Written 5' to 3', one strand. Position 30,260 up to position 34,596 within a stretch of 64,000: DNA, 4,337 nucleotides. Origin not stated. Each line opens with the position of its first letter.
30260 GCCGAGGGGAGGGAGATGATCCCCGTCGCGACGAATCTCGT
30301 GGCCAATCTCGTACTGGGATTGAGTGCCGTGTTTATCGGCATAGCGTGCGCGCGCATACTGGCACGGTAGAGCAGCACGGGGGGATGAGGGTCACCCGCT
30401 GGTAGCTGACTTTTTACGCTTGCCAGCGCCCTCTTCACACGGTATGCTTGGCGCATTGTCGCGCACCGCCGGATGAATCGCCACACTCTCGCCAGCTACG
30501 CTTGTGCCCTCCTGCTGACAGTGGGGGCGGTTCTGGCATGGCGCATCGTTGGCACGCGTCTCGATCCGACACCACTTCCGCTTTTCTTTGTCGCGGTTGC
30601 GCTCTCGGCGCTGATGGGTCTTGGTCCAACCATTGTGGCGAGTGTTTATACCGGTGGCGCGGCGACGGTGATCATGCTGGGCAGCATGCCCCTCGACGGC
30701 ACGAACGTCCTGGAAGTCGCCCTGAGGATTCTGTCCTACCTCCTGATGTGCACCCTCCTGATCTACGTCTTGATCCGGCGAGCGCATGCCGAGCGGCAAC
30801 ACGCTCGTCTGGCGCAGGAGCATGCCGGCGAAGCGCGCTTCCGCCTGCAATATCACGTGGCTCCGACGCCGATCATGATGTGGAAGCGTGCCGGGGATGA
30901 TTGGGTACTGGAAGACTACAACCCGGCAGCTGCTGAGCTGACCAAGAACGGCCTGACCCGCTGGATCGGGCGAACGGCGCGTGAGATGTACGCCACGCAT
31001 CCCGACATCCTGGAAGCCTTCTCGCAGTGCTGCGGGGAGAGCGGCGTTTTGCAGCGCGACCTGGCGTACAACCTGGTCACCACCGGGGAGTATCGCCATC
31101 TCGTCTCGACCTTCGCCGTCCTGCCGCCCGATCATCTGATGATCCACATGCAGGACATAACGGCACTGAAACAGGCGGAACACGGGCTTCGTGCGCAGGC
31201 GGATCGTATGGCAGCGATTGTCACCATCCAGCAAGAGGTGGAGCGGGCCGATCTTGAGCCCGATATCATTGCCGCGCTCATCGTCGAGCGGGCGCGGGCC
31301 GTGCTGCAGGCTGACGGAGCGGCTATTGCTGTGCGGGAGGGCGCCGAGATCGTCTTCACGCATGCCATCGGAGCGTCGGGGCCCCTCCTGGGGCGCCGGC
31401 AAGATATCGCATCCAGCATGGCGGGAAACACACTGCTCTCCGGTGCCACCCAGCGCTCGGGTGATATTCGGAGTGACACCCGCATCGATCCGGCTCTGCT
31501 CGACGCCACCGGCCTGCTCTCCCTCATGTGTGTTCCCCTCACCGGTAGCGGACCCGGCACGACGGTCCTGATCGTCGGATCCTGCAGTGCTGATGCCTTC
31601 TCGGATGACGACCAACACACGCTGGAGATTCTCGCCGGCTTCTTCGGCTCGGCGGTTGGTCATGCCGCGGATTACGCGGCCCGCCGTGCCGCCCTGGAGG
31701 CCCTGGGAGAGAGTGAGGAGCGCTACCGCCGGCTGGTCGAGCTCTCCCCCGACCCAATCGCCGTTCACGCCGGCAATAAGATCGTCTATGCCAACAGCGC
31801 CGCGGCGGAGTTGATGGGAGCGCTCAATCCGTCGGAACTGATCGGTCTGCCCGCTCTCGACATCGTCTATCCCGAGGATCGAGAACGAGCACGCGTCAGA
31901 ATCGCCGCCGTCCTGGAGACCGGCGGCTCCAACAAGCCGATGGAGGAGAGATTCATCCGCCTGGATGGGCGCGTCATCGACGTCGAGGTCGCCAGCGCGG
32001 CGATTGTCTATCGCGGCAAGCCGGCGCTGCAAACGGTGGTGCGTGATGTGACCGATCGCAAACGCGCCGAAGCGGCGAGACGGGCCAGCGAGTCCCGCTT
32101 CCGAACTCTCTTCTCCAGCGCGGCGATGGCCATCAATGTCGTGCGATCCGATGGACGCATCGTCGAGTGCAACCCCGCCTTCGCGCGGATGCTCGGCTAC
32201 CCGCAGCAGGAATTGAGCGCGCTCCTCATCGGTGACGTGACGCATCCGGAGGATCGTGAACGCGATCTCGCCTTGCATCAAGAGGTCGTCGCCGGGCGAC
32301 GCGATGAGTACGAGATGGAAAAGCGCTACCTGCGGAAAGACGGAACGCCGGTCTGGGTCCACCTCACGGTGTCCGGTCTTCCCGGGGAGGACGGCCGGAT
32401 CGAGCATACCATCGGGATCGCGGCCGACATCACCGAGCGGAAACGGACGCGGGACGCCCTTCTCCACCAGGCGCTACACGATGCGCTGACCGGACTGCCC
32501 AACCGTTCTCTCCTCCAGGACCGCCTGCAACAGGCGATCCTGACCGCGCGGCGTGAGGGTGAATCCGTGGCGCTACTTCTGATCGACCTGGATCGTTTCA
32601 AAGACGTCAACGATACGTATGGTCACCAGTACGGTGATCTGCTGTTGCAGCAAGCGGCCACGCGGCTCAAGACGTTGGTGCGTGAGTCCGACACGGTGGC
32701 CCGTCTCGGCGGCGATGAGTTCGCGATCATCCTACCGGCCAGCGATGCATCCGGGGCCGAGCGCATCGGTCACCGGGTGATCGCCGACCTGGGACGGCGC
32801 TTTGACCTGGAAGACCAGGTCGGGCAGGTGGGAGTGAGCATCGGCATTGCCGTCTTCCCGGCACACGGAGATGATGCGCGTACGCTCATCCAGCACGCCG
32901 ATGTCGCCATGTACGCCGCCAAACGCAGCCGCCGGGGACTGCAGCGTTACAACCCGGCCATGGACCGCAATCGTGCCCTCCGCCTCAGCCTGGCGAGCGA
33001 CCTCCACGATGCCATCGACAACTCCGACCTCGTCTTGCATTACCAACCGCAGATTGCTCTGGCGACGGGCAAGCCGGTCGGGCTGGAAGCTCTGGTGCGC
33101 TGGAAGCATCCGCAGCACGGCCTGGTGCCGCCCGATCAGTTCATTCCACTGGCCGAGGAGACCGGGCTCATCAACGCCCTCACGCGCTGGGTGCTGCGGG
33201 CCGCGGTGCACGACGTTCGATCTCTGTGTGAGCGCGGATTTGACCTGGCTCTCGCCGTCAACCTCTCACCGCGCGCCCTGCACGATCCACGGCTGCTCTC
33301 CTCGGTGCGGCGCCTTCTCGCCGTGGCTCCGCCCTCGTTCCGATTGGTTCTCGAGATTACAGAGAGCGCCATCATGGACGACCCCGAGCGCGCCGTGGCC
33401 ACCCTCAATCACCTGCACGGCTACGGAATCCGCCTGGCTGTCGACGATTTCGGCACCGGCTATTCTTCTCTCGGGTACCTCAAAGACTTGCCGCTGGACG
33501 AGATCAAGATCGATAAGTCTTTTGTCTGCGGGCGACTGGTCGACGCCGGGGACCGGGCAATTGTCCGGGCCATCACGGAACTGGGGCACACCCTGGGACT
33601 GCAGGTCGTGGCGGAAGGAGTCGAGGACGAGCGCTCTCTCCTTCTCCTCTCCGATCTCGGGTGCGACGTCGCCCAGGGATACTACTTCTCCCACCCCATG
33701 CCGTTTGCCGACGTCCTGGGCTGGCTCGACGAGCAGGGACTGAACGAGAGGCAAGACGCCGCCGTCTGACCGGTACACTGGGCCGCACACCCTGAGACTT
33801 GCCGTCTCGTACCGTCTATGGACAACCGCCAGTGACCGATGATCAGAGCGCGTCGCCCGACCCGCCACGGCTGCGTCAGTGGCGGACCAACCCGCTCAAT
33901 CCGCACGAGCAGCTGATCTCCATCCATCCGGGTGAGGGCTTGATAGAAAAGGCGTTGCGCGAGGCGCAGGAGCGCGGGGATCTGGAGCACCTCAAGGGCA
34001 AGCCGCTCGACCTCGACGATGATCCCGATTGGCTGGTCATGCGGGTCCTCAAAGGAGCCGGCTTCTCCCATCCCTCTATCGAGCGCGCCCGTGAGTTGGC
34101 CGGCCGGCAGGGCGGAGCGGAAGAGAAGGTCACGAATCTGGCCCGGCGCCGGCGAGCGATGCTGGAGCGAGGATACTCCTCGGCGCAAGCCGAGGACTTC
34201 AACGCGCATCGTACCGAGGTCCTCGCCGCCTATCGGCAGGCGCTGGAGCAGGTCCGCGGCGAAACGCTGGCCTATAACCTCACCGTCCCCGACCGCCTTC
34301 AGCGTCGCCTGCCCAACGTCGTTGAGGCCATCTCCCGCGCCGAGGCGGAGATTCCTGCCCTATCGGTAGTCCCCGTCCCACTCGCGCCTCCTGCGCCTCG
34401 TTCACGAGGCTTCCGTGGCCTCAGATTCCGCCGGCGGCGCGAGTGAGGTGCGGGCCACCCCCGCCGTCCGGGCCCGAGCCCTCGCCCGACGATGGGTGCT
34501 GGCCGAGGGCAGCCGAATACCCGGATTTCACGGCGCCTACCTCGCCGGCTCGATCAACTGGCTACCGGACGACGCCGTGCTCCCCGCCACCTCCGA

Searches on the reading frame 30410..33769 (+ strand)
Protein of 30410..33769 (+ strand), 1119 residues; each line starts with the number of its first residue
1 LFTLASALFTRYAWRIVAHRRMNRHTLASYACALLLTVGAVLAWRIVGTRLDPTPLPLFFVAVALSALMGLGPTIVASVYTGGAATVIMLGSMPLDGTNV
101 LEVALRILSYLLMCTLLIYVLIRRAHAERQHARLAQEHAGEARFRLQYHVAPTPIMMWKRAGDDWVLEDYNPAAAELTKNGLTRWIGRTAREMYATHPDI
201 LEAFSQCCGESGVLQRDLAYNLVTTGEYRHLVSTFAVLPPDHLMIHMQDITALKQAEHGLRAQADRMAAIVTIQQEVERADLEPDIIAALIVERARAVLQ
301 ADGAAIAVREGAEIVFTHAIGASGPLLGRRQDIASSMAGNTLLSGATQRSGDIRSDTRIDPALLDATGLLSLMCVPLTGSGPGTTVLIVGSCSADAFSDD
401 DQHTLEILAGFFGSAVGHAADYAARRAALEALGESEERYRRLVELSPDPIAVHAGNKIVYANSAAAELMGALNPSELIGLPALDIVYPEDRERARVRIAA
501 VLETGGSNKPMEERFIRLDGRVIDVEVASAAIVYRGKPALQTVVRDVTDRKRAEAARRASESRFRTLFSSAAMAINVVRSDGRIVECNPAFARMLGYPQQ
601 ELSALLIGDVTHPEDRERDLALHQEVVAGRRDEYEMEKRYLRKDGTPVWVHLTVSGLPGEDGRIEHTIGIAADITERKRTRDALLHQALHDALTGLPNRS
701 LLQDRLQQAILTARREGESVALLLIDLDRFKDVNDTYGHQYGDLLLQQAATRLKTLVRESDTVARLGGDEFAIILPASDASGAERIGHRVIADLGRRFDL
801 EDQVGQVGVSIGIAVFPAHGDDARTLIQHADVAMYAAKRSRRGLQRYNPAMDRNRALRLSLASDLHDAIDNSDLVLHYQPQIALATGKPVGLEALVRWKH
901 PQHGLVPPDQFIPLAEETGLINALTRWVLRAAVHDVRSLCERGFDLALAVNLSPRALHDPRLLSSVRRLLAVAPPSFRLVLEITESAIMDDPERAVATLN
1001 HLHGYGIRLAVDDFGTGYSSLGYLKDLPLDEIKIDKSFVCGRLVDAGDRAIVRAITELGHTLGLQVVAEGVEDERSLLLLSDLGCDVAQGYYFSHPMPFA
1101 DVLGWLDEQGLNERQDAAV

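Call 10: search_protein_families(library=pfam, proteins=[window:30410-33769:+], max_evalue=0.0001)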
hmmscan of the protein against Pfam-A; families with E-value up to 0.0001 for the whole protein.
window:30410-33769:+ (1119 aa): 10 families
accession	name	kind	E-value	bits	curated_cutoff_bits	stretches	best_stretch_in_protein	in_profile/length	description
PF00563.25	EAL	-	5.3e-77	258.8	31.3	1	864-1096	3-236/236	EAL domain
PF00990.26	GGDEF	-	3.7e-50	170.3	23.8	1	688-842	1-159/161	Diguanylate cyclase, GGDEF domain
PF00989.32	PAS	-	2.6e-32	111.6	22.6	2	563-674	2-113/113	PAS fold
PF13426.13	PAS_9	-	1.7e-29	102.6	27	2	574-676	5-103/103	PAS domain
PF08448.16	PAS_4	-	1.6e-27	96.4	23.1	2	569-679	2-110/110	PAS fold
PF08447.18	PAS_3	-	4.2e-25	88.3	25.6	2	585-671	2-89/89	PAS fold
PF13188.13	PAS_8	-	1.6e-24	85.4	21.8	2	437-494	1-58/65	PAS domain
PF13185.12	GAF_2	-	2.6e-09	37.9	28.6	1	283-415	3-134/136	GAF domain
PF01590.32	GAF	-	1.1e-06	29.6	22.4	1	285-415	3-132/133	GAF domain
PF14598.12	PAS_11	-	6.3e-05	23.3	25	0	580-652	10-81/109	PAS domain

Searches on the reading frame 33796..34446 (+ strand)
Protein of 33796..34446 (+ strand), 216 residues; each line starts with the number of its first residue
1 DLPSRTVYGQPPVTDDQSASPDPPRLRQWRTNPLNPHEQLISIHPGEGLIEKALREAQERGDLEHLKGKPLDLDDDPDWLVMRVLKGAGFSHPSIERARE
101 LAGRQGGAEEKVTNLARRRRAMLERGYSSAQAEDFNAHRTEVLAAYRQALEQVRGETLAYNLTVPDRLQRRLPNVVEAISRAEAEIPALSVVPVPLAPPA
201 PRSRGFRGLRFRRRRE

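Call 102: search_protein_families(library=pfam, proteins=[window:33796-34446:+], max_evalue=0.001)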
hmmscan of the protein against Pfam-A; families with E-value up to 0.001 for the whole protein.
window:33796-34446:+ (216 aa): 1 family
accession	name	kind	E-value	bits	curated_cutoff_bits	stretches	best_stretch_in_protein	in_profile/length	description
PF09350.15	DJC28_CD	-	5.4e-09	36.5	27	1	49-102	1-63/70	DnaJ homologue, subfamily C, member 28, conserved domain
